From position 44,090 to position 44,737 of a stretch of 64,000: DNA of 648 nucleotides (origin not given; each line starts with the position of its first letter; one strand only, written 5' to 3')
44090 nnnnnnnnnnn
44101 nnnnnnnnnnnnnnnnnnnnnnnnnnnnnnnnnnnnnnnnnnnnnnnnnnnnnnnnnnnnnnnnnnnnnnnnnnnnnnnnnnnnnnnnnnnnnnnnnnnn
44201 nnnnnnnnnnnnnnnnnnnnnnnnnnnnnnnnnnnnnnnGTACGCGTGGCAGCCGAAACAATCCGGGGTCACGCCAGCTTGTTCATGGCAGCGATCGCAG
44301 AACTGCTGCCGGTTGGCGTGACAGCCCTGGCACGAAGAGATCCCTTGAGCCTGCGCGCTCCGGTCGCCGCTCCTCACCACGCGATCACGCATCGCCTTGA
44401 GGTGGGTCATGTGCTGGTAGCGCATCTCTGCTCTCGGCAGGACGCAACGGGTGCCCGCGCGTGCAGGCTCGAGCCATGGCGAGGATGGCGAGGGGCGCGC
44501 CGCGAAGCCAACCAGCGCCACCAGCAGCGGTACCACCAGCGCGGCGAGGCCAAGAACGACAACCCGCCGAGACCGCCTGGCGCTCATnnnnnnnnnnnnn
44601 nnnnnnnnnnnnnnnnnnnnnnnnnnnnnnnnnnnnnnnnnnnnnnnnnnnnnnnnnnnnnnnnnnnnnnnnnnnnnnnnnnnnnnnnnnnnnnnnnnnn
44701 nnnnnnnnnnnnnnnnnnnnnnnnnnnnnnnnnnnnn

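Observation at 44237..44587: Duplicated DsrJ: two paralogous triheme cytochromes, one with dsrMK and one with qmoC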

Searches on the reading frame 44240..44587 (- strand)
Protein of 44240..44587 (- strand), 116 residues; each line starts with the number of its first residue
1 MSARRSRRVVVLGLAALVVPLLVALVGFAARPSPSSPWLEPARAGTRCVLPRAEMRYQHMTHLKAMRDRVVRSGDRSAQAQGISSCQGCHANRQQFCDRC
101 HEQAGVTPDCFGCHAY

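Call 5: search_protein_families(library=ncbifam, proteins=[window:44240-44587:-], max_evalue=1)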
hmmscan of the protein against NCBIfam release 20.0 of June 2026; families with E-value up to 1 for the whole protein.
seq(116 aa): 2 families
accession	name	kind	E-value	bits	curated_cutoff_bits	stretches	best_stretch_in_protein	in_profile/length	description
NF038038.1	cytoc_DsrJ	equivalog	4.6e-21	75.4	100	1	10-114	11-121/121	sulfate reduction electron transfer complex DsrMKJOP subunit DsrJ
TIGR04039.1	MXAN_0977_Heme2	hypoth_equivalog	0.72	8.8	362.85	1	79-109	25-55/336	MbnH family di-heme enzyme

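Call 6: search_protein_families(library=pfam, proteins=[window:44240-44587:-], max_evalue=1)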
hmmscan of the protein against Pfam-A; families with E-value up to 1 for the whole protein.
seq(116 aa): 1 family
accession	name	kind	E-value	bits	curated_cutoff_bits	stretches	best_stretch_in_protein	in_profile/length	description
PF11239.13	DUF3040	-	0.046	14.4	24.7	1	4-32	39-67/84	Protein of unknown function (DUF3040)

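Call 11: find_homologous_proteins(query=window:44240-44587:-, max_evalue=0.001)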
Query seq(116 aa) (116 aa): 30 proteins with E <= 0.001 among 153 candidates.
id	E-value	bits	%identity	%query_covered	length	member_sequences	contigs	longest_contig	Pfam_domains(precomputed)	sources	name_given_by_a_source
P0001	9.8e-67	240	91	100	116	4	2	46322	-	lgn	-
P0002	1.5e-58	214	79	100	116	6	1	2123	-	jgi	jgi:uncharacterized paraquat-inducible protein A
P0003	3.2e-55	203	78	100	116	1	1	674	-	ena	-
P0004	4.0e-53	196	80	78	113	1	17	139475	-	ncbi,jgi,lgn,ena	-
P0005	8.1e-52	192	71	99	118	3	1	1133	-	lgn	-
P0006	1.2e-50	188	74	78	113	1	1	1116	-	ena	-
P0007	3.4e-50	187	70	97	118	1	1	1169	-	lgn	-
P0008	5.1e-49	183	75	82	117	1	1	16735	-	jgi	jgi:hypothetical protein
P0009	3.1e-48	181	70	100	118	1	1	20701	-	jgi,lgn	jgi:hypothetical protein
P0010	1.3e-46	175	69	95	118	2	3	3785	-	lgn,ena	-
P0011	1.4e-46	175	67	96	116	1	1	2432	-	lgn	-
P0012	1.8e-46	175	66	97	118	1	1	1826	-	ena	-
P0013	2.6e-46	174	74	86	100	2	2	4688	-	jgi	jgi:uncharacterized paraquat-inducible protein A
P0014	1.4e-44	169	67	95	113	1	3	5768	-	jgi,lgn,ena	-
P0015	4.4e-44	167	66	95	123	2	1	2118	-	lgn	-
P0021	2.5e-38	149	56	100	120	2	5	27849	-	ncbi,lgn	-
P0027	4.2e-29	119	51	100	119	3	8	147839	-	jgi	jgi:hypothetical protein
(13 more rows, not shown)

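Call 13: find_encoding_contigs(protein=P0004, flank=10000, max_places=3)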
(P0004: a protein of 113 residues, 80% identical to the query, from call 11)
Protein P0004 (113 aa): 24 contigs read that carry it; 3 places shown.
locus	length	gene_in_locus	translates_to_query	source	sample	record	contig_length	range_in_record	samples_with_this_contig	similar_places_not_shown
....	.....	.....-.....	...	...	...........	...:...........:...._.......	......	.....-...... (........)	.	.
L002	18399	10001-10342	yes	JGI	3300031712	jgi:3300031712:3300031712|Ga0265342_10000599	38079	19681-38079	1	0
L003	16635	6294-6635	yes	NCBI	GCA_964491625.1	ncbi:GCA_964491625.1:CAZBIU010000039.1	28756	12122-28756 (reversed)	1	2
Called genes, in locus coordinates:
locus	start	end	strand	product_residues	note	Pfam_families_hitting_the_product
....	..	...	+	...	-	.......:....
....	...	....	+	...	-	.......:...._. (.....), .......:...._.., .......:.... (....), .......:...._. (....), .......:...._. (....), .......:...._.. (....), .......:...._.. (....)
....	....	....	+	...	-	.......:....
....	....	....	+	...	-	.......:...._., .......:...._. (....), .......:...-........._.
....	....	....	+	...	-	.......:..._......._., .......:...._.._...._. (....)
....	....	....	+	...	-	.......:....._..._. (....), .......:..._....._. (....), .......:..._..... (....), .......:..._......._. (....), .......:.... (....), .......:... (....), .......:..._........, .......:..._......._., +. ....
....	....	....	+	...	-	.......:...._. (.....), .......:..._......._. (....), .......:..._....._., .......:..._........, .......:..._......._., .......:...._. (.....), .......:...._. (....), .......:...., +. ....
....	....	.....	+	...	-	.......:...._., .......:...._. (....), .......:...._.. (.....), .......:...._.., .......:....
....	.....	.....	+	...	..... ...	-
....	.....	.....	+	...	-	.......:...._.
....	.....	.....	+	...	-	-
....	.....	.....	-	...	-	-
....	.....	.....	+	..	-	-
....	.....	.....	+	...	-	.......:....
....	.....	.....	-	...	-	-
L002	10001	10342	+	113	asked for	-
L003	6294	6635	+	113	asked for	-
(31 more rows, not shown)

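Call 14: find_encoding_contigs(protein=P0027, flank=10000, max_places=3)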
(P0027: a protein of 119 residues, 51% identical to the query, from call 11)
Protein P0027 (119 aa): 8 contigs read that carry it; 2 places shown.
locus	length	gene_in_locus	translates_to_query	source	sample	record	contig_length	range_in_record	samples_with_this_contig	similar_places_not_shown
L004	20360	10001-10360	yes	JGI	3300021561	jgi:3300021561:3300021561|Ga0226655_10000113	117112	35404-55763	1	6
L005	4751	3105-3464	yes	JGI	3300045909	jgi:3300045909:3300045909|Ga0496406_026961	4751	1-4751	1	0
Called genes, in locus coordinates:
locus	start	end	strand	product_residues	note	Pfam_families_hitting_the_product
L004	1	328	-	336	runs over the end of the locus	PF21088:MS_channel_1st, PF00924:MS_channel_2nd, PF21082:MS_channel_3rd (weak)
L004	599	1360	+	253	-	PF13187:Fer4_9 (faint), PF13247:Fer4_11, PF12838:Fer4_7 (weak), PF00037:Fer4 (weak), PF12837:Fer4_6 (weak), PF13237:Fer4_10 (weak)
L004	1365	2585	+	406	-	PF03916:NrfD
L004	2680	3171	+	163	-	PF00037:Fer4 (faint), PF12837:Fer4_6 (faint), PF12838:Fer4_7, PF12139:APS-reductase_C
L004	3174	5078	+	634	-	PF00890:FAD_binding_2, PF02910:Succ_DH_flav_C (weak)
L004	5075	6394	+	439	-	PF07992:Pyr_redox_2 (faint), PF12831:FAD_oxidored, PF13450:NAD_binding_8, PF12838:Fer4_7 (faint), PF13187:Fer4_9 (faint), PF13237:Fer4_10 (faint), PF00037:Fer4 (faint), PF12797:Fer4_2 (weak), +2 more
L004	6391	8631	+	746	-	PF07992:Pyr_redox_2 (weak), PF01266:DAO (weak), PF12831:FAD_oxidored, PF13450:NAD_binding_8 (weak), PF12838:Fer4_7 (weak), PF13237:Fer4_10 (weak), PF13187:Fer4_9, PF02662:FlpD, +6 more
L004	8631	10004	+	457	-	PF13183:Fer4_8, PF13187:Fer4_9 (weak)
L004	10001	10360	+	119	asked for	-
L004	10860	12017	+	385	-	PF00457:Glyco_hydro_11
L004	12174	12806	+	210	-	PF08241:Methyltransf_11, PF08242:Methyltransf_12 (faint), PF13649:Methyltransf_25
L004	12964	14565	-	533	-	PF13237:Fer4_10 (faint), PF13183:Fer4_8, PF13534:Fer4_17 (weak), PF02754:CCG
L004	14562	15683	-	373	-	-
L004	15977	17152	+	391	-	PF03460:NIR_SIR_ferr, PF01077:NIR_SIR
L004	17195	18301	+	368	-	PF03460:NIR_SIR_ferr, PF01077:NIR_SIR, PF12838:Fer4_7 (weak)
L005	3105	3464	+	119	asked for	-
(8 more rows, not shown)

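Call 15: find_encoding_contigs(protein=P0021, flank=10000, max_places=3)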
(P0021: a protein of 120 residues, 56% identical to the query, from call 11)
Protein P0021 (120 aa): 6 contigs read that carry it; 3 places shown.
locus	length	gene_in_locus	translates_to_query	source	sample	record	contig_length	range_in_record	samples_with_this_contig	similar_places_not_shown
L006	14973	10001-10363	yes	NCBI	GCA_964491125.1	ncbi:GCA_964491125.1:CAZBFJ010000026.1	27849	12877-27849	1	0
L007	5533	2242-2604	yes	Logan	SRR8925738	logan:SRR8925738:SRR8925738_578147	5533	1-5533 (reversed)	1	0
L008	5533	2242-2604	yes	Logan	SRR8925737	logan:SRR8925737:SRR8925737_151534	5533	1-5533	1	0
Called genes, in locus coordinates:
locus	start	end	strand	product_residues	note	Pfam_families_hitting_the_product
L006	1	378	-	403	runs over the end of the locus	PF03460:NIR_SIR_ferr, PF01077:NIR_SIR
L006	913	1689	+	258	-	PF12838:Fer4_7 (faint), PF13237:Fer4_10 (faint), PF13183:Fer4_8 (faint), PF13247:Fer4_11, PF13187:Fer4_9 (weak), PF00037:Fer4 (weak), PF12837:Fer4_6, PF13247:Fer4_11 (weak)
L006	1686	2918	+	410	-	PF03916:NrfD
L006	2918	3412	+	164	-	PF12838:Fer4_7, PF13187:Fer4_9 (weak), PF12139:APS-reductase_C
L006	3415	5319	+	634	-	PF00890:FAD_binding_2, PF02910:Succ_DH_flav_C (weak)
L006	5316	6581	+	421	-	PF00070:Pyr_redox (faint), PF00890:FAD_binding_2, PF01134:GIDA (weak), PF01266:DAO, PF03486:HI0933_like (faint), PF07992:Pyr_redox_2 (weak), PF12831:FAD_oxidored, PF13450:NAD_binding_8, +6 more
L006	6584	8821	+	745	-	PF00890:FAD_binding_2, PF01266:DAO (weak), PF07992:Pyr_redox_2, PF12831:FAD_oxidored, PF13450:NAD_binding_8, PF12837:Fer4_6 (weak), PF13187:Fer4_9 (weak), PF02662:FlpD, +5 more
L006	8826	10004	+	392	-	PF13183:Fer4_8, PF13187:Fer4_9 (weak), PF13237:Fer4_10 (faint), PF13534:Fer4_17, PF27541:CitB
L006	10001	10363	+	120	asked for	-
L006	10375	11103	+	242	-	PF12838:Fer4_7 (faint), PF13237:Fer4_10 (faint), PF13187:Fer4_9 (faint), PF13247:Fer4_11, PF00037:Fer4 (weak)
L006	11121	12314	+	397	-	PF03916:NrfD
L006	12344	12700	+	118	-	PF19647:Septknot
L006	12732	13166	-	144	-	PF05433:Rick_17kDa_Anti (faint)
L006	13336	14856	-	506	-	PF00158:Sigma54_activat, PF14532:Sigma54_activ_2, PF07728:AAA_5 (weak), PF25601:AAA_lid_14, PF02954:HTH_8 (weak)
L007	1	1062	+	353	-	?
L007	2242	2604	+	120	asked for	-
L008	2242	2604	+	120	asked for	-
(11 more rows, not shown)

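Call 16: search_solved_structures(query=window:44240-44587:-, max_evalue=1, show_alignments=3)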
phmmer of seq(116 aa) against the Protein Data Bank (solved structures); distinct sequences matched with E-value up to 1: 0.

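Call 21: find_related_loci(query=A2, collection=genome_contigs, flank=10000)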
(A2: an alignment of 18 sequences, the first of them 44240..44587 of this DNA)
Query A2 (116 aa) in genome_contigs; peptide patterns used: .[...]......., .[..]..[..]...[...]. (x = any residue, [..] = any of these).
252 stretches matched a pattern; 141 encode a relative of the query (tblastn E <= 1e-3); the best 80 are kept; 80 distinct loci.
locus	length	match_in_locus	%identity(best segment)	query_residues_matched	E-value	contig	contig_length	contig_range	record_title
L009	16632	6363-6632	80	27-116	8e-48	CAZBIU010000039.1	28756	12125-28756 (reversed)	MAG TPA_asm: uncultured Myxococcales bacterium isolate binchicken_co50_418 genome assembly, contig: NODE_1697_length_287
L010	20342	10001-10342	59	7-116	2e-43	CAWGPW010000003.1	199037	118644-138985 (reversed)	MAG: uncultured delta proteobacterium isolate MFD05502.bin.2.3 genome assembly, contig: contig_12831, whole genome shotg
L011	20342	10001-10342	59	7-116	8e-43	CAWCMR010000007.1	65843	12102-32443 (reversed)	MAG: uncultured delta proteobacterium isolate MFD05502.bin.2.118 genome assembly, contig: contig_26063, whole genome sho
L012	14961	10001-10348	57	5-116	9e-42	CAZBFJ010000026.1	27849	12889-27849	MAG TPA_asm: uncultured Myxococcales bacterium isolate SRP192927_co6_685 genome assembly, contig: NODE_3298_length_27849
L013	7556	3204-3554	54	4-116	1e-40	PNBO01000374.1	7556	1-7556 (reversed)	MAG: Myxococcales bacterium isolate fen_1138 73.20120700_E3M.16_contig_99670, whole genome shotgun sequence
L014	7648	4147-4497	54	4-116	8e-40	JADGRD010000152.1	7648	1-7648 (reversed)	MAG: Proteobacteria bacterium isolate Chersky.38_30 contig-100_3444, whole genome shotgun sequence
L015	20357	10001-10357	52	1-116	4e-33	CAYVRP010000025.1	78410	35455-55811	MAG TPA_asm: uncultured Polyangiaceae bacterium isolate SRP167436_co1_19 genome assembly, contig: NODE_306_length_78410_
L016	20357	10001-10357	52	1-116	4e-33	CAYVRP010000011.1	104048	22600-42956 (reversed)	MAG TPA_asm: uncultured Polyangiaceae bacterium isolate SRP167436_co1_19 genome assembly, contig: NODE_160_length_104048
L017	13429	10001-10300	52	20-116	5e-30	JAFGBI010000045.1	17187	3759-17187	MAG: Polyangiaceae bacterium isolate Zod_Metabat.1029 k87_1515763, whole genome shotgun sequence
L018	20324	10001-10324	47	7-116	2e-29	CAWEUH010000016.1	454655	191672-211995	MAG: uncultured delta proteobacterium isolate MFD01476.bin.3.99 genome assembly, contig: contig_15807, whole genome shot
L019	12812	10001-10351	37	1-116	2e-23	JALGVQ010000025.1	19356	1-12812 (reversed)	MAG: bacterium isolate Meg19_1012_Bin_119 Meg19_1012_Bin_119_scaffold_7236, whole genome shotgun sequence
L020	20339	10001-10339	39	1-114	2e-23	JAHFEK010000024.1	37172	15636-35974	MAG: Nitrospinales bacterium isolate nzgw267 NODE_1521_length_37173_cov_4.516868, whole genome shotgun sequence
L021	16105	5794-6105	42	9-116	3e-23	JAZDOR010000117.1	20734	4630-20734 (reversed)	MAG: bacterium isolate MEGAHIT-group-0.789 k141_1479778, whole genome shotgun sequence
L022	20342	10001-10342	45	5-116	7e-23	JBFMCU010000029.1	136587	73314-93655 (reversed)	MAG: Planctomycetota bacterium isolate MAG201 MAG201_29, whole genome shotgun sequence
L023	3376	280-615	41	5-116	1e-22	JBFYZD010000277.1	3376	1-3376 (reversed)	MAG: Gemmatimonadales bacterium isolate PPR_0425 k121_6683151, whole genome shotgun sequence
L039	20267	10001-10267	42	26-116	3e-20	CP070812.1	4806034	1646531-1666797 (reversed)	MAG: Gemmatimonadota bacterium isolate bin1194 chromosome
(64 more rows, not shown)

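Call 24: search_protein_representatives(alignment_id=A2)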
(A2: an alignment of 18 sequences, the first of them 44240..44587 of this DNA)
Query: 18 sequences, 118 profile positions. Proteins with E-value up to 0.001 (for the whole library): 812; up to 1e-10: 289; up to 1e-30: 4. The best 150 are listed.
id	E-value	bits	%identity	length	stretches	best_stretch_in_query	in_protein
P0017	1.4e-53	196.5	-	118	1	2-118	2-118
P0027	2.3e-47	176.4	-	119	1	2-118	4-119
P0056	1.6e-37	144.6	-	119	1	3-118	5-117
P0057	3.7e-32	127.3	-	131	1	5-117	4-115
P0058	1.2e-29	119.2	-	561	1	3-118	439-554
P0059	1.7e-25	105.8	-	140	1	6-118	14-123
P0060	6.3e-25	104.0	-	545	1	9-118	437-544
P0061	2.1e-24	102.3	-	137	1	5-118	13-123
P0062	7.7e-24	100.5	-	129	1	10-118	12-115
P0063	9.5e-24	100.2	-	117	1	7-116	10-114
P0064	3.3e-23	98.5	-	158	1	9-118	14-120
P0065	3.6e-23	98.4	-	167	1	8-118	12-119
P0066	6.0e-23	97.7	-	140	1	7-118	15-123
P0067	1.5e-22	96.4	-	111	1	15-118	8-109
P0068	2.2e-22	95.8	-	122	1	7-116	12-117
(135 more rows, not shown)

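Call 38: find_encoding_contigs(protein=P0058, flank=8000, max_places=3)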
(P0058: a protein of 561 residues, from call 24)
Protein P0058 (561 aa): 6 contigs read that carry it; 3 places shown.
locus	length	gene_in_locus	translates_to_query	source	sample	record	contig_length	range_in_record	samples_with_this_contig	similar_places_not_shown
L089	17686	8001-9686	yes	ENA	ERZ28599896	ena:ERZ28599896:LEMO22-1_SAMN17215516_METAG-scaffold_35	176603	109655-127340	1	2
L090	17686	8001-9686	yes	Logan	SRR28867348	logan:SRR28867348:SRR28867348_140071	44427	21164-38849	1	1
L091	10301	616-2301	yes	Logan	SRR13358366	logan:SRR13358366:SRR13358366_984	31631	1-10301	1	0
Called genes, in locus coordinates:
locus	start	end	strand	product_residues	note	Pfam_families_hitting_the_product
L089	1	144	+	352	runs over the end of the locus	PF07992:Pyr_redox_2 (faint), PF12831:FAD_oxidored (weak)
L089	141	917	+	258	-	PF13183:Fer4_8 (faint), PF13247:Fer4_11, PF12838:Fer4_7 (weak), PF00037:Fer4 (weak), PF12837:Fer4_6 (weak), PF13237:Fer4_10 (weak), PF13187:Fer4_9 (weak), PF13247:Fer4_11 (weak)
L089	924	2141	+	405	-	PF03916:NrfD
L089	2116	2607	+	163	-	PF00037:Fer4 (faint), PF12838:Fer4_7, PF13187:Fer4_9 (weak), PF12139:APS-reductase_C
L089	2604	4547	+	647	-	PF00890:FAD_binding_2, PF02910:Succ_DH_flav_C (weak)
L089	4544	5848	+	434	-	PF07992:Pyr_redox_2 (weak), PF01266:DAO (weak), PF12831:FAD_oxidored, PF13450:NAD_binding_8, PF12837:Fer4_6 (faint), PF13237:Fer4_10 (faint), PF00037:Fer4 (faint), PF12838:Fer4_7 (weak), +1 more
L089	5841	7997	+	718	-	PF00890:FAD_binding_2 (weak), PF07992:Pyr_redox_2 (weak), PF12831:FAD_oxidored, PF13450:NAD_binding_8, PF12838:Fer4_7 (weak), PF13187:Fer4_9, PF13237:Fer4_10 (weak), PF02662:FlpD, +6 more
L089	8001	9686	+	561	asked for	PF13183:Fer4_8, PF13187:Fer4_9 (weak), PF13534:Fer4_17 (weak), PF27541:CitB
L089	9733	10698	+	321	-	PF00892:EamA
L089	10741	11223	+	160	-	PF00034:Cytochrom_C, PF13442:Cytochrome_CBB3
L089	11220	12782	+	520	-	PF02463:SMC_N (faint), PF13555:AAA_29 (faint), PF00005:ABC_tran, PF13304:AAA_21 (faint), PF00005:ABC_tran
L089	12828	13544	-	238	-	PF00117:GATase, PF07722:Peptidase_C26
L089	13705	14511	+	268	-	-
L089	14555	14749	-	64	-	-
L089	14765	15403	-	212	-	PF17836:PglD_N, PF25087:GMPPB_C (faint), PF00132:Hexapep (faint)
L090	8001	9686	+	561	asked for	PF13183:Fer4_8, PF13187:Fer4_9 (weak), PF13534:Fer4_17 (weak), PF27541:CitB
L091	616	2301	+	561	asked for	PF13183:Fer4_8, PF13187:Fer4_9 (weak), PF13534:Fer4_17 (weak), PF27541:CitB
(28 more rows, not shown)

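Call 39: find_encoding_contigs(protein=P0060, flank=8000, max_places=3)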
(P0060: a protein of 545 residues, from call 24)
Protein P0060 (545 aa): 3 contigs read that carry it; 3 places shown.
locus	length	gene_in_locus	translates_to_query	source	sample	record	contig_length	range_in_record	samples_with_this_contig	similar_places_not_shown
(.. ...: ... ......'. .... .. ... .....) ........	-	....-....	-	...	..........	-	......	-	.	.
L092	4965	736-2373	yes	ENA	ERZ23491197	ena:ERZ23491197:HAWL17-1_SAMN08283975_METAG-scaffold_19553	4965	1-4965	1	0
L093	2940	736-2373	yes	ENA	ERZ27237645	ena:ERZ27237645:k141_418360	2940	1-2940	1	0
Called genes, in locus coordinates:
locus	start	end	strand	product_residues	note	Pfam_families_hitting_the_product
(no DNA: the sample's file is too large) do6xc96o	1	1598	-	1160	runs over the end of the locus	-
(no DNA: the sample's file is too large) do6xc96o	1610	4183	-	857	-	-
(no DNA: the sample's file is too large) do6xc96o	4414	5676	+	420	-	PF00890:FAD_binding_2 (weak), PF01134:GIDA (faint), PF01266:DAO (weak), PF07992:Pyr_redox_2 (weak), PF12831:FAD_oxidored, PF13450:NAD_binding_8 (weak)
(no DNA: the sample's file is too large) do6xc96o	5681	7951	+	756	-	PF07992:Pyr_redox_2 (faint), PF00890:FAD_binding_2 (weak), PF01266:DAO, PF12831:FAD_oxidored, PF13450:NAD_binding_8, PF13534:Fer4_17 (faint), PF13187:Fer4_9, PF02662:FlpD, +5 more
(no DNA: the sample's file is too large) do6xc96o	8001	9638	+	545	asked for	PF13183:Fer4_8, PF13187:Fer4_9 (weak), PF27541:CitB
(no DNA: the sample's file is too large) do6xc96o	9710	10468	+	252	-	PF12797:Fer4_2 (faint), PF13237:Fer4_10 (faint), PF14697:Fer4_21 (faint), PF12838:Fer4_7 (faint), PF13247:Fer4_11, PF13187:Fer4_9 (weak), PF00037:Fer4 (weak), PF12837:Fer4_6 (weak)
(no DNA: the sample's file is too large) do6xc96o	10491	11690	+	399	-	PF03916:NrfD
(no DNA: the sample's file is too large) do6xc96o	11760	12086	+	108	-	PF08734:GYD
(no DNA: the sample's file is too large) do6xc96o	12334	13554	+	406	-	PF13480:Acetyltransf_6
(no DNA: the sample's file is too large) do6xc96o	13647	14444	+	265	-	PF03848:TehB (weak), PF13489:Methyltransf_23, PF01209:Ubie_methyltran (weak), PF02353:CMAS (weak), PF13847:Methyltransf_31, PF08241:Methyltransf_11, PF08242:Methyltransf_12, PF13649:Methyltransf_25, +1 more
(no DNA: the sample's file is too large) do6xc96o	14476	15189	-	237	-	PF03167:UDG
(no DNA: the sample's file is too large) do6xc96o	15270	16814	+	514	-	PF00884:Sulfatase, PF01663:Phosphodiest, PF02995:DUF229 (weak), PF16347:SGSH_C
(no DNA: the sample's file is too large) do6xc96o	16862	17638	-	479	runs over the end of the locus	-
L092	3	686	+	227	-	?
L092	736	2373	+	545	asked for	PF13183:Fer4_8, PF13187:Fer4_9 (weak), PF27541:CitB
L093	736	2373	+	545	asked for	PF13183:Fer4_8, PF13187:Fer4_9 (weak), PF27541:CitB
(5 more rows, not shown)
